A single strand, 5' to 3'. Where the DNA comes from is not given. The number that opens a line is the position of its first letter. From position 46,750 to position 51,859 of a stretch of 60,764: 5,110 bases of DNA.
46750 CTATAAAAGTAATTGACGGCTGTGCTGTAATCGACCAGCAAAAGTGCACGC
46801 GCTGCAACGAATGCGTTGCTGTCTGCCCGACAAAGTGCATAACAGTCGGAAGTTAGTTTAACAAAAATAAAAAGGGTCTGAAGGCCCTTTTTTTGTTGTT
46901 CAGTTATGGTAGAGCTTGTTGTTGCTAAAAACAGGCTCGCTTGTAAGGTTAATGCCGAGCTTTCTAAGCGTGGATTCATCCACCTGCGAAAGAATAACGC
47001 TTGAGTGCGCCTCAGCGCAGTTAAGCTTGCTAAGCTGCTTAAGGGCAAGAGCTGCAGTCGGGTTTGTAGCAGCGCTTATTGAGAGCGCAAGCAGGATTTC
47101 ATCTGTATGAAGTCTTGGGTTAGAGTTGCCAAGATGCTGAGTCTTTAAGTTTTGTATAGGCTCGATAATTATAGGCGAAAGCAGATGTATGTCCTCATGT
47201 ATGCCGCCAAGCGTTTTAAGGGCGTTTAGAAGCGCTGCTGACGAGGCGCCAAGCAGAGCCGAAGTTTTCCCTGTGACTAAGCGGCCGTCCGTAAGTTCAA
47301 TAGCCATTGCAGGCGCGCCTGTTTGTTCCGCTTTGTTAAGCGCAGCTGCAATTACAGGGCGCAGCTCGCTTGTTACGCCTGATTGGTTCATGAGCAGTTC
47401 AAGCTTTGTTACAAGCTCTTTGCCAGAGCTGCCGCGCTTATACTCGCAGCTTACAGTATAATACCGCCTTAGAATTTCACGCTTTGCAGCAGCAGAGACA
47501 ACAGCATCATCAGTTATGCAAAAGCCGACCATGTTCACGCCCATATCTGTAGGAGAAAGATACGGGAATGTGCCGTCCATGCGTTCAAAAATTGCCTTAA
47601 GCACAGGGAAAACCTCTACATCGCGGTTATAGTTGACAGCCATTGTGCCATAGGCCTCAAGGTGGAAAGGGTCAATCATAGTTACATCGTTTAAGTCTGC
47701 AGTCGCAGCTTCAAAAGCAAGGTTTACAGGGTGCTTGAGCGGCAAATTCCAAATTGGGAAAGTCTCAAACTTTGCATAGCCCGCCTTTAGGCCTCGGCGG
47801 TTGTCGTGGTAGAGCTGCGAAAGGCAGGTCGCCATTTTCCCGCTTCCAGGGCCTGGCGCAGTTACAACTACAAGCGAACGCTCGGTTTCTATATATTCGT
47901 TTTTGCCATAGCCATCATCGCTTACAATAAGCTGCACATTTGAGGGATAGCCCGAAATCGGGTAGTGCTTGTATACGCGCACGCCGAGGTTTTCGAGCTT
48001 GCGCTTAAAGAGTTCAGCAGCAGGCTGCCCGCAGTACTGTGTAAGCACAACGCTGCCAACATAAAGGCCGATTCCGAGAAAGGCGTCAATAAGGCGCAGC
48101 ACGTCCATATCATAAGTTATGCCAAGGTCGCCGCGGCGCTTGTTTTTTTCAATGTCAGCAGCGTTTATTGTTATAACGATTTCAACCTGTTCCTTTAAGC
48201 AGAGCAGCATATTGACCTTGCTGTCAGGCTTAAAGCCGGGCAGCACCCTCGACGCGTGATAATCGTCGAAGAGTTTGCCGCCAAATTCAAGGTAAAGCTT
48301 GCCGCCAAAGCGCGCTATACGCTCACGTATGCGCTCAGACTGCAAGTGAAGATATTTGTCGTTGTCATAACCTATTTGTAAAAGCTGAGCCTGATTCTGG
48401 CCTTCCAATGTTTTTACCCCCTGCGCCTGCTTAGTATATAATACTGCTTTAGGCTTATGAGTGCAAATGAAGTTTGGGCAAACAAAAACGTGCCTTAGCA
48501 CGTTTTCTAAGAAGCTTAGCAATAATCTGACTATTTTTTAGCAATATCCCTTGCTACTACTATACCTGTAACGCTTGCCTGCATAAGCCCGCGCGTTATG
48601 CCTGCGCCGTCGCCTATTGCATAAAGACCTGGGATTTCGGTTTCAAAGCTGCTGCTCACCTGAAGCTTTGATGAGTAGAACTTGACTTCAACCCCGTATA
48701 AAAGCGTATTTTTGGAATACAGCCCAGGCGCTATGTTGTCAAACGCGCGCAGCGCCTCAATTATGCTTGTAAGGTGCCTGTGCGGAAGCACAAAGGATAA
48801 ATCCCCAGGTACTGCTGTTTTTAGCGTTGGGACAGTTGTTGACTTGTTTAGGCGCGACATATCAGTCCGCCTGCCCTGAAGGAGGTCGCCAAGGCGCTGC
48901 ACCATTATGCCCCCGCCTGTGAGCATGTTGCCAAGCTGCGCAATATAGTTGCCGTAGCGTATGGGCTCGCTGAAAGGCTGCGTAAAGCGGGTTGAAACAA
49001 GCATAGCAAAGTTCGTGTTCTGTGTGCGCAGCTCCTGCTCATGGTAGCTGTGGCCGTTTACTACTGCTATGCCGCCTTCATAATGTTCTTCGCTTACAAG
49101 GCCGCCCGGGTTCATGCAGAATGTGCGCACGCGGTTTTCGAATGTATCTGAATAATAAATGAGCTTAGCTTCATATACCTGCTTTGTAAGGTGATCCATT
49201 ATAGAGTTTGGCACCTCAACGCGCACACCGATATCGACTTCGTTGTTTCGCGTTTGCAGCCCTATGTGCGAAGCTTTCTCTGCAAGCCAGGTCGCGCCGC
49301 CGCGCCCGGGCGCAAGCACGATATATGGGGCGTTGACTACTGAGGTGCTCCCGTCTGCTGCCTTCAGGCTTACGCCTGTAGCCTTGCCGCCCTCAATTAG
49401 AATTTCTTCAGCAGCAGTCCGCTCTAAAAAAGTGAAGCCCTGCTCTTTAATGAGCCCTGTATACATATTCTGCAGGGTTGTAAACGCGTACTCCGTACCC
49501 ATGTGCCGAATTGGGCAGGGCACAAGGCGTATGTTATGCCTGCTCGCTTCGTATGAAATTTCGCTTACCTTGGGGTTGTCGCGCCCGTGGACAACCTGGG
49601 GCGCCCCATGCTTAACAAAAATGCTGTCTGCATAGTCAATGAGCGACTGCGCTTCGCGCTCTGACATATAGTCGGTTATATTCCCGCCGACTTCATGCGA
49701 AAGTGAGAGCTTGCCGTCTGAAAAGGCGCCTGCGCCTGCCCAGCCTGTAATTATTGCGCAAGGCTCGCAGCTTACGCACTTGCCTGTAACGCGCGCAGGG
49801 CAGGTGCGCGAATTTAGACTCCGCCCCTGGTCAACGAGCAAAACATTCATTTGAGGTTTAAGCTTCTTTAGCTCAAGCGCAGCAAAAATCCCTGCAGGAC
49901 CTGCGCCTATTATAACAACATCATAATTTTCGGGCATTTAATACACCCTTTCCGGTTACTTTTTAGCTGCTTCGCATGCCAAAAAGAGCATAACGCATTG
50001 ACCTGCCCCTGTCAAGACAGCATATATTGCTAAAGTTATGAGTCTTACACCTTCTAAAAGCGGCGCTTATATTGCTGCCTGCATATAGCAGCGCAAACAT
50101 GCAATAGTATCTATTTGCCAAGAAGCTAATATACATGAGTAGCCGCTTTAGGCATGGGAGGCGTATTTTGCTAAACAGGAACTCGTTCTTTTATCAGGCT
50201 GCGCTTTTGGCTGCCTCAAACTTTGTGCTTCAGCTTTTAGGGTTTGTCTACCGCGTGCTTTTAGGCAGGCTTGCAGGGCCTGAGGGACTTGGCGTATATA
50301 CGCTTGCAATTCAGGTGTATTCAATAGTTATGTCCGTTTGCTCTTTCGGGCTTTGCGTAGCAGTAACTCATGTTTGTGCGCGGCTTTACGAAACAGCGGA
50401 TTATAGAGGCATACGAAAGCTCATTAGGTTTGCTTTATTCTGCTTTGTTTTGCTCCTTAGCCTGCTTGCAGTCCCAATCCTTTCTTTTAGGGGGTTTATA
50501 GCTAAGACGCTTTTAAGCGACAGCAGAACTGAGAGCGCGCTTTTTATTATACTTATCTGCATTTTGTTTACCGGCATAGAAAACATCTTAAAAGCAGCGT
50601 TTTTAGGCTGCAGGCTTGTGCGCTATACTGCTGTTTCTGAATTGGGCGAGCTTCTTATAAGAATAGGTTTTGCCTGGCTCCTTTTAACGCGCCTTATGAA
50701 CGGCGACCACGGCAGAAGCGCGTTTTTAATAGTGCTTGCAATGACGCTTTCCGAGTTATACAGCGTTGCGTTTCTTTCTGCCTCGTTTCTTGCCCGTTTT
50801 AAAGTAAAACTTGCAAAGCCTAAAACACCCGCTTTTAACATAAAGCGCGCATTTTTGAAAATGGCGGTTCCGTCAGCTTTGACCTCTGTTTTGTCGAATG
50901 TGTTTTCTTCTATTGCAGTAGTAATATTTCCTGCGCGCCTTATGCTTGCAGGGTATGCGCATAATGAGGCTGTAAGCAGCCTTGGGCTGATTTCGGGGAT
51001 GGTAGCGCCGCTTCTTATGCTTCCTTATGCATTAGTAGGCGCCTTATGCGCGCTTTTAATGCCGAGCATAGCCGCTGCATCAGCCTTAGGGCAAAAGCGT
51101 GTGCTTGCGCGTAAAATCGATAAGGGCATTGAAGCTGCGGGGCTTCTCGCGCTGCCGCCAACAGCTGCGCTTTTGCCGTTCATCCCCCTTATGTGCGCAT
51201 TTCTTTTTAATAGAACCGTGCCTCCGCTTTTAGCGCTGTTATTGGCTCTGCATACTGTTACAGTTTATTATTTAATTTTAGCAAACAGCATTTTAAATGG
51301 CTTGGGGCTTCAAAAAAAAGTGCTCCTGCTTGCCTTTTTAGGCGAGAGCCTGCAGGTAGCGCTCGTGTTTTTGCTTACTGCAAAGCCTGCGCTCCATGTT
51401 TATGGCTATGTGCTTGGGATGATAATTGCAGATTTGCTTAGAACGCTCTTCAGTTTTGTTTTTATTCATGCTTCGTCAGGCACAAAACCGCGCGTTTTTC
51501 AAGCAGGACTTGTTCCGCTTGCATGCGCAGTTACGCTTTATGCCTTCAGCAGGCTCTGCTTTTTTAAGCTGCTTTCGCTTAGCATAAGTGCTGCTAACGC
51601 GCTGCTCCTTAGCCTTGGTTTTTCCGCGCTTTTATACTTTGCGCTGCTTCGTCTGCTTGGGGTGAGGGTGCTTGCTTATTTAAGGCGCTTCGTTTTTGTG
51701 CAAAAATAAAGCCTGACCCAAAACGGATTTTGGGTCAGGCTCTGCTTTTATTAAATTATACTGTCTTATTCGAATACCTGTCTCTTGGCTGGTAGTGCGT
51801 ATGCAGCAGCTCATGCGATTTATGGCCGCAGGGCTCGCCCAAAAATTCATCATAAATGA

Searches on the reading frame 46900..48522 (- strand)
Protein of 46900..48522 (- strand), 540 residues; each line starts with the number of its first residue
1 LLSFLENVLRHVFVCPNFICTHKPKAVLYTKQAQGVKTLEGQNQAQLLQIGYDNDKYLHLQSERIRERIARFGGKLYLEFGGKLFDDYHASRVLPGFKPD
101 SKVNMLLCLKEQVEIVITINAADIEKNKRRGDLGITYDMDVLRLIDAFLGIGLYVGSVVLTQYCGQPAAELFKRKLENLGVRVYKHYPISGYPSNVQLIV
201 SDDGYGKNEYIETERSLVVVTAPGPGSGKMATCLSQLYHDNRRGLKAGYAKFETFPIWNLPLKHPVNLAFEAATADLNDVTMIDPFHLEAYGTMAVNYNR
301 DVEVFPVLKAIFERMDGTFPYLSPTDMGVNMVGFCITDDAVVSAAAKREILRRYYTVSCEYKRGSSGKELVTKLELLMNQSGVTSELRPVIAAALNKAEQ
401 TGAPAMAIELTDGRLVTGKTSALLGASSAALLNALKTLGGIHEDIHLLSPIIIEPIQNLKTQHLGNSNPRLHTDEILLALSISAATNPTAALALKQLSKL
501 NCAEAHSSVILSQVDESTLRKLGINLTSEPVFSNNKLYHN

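Call 66: search_protein_families(library=pfam, proteins=[window:46900-48522:-], max_evalue=0.000001)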
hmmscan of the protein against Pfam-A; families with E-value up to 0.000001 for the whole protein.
window:46900-48522:- (540 aa): 2 families
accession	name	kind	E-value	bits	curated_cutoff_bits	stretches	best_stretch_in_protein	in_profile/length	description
PF08903.17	DUF1846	-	5.7e-178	591.2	27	1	50-381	1-332/333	Domain of unknown function DUF1846, N-terminal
PF20921.3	DUF1846_C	-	6.4e-68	227.7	27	1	387-538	2-153/153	Domain of unknown function DUF1846, C-terminal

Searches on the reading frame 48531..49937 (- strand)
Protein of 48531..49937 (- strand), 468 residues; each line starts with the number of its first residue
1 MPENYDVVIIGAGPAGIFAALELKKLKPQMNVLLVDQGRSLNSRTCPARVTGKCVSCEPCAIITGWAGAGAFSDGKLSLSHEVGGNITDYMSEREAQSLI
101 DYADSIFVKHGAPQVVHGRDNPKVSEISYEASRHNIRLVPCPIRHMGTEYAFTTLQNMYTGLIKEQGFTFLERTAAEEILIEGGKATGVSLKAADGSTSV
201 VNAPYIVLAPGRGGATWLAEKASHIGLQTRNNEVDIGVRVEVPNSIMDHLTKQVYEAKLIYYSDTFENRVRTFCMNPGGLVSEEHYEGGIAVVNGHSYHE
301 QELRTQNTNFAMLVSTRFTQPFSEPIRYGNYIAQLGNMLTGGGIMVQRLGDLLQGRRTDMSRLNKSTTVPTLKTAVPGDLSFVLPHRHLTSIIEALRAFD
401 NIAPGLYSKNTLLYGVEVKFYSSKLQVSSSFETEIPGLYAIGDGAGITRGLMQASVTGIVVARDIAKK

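Call 66: search_protein_families(library=pfam, proteins=[window:48531-49937:-], max_evalue=0.000001)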
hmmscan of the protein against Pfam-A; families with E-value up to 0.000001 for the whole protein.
window:48531-49937:- (468 aa): 6 families
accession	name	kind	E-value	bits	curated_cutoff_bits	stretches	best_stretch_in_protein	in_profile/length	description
PF21688.3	FAD-depend_C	-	3.3e-16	60.5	27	1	235-418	3-195/197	FAD-dependent protein, C-terminal domain-like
PF07992.20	Pyr_redox_2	-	3.7e-13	50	26.1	0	5-48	1-43/291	Pyridine nucleotide-disulphide oxidoreductase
PF00890.30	FAD_binding_2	-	5.8e-13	49.3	20.4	0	6-45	1-38/414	FAD binding domain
PF01266.30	DAO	-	1.5e-08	35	27.9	0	6-42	1-35/353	FAD dependent oxidoreductase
PF12831.13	FAD_oxidored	-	5.4e-08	33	27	0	149-285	84-219/416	FAD dependent oxidoreductase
PF13450.12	NAD_binding_8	-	7e-07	29.9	21.9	0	9-41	1-31/68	NAD(P)-binding Rossmann-like domain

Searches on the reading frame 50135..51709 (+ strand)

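Call 66: search_protein_families(library=pfam, proteins=[window:50135-51709:+], max_evalue=0.000001)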
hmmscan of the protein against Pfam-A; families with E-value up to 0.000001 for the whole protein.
window:50135-51709:+ (524 aa): 2 families
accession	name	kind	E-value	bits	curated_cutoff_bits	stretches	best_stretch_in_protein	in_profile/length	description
PF01554.23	MatE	-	3e-12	47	24.9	1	26-182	3-161/161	MatE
PF01943.22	Polysacc_synt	-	3.4e-10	40.2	28.2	1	23-305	6-263/274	Polysaccharide biosynthesis protein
